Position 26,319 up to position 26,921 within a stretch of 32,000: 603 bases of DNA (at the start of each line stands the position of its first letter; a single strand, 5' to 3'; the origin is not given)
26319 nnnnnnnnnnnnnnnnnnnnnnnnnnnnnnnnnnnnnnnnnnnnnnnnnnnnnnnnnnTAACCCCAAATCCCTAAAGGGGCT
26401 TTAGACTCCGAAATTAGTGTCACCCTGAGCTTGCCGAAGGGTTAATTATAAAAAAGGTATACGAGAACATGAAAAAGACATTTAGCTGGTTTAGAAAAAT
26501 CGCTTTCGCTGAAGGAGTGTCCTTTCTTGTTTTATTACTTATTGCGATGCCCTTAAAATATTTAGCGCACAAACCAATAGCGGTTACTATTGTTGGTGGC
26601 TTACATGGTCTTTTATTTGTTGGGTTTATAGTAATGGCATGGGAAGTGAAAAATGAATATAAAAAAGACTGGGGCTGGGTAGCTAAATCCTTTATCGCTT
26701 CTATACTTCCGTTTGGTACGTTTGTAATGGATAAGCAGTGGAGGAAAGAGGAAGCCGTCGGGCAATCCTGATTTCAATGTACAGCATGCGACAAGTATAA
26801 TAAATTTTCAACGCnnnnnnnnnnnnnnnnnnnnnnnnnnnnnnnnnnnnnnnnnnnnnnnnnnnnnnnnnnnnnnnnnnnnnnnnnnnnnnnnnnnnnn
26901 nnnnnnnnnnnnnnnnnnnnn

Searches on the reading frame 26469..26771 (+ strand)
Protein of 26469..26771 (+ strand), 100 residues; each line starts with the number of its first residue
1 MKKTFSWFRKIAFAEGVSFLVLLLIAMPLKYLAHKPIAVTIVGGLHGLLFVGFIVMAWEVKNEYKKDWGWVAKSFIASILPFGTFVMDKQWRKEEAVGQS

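Call 58: search_protein_families(library=pfam, proteins=[window:26469-26771:+], max_evalue=0.001)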
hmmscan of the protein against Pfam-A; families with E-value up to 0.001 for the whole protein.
window:26469-26771:+ (100 aa): 1 family
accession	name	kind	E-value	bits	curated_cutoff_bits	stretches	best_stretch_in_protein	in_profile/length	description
PF12823.12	DUF3817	-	2.3e-24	86.4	27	1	6-93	2-85/85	Domain of unknown function (DUF3817)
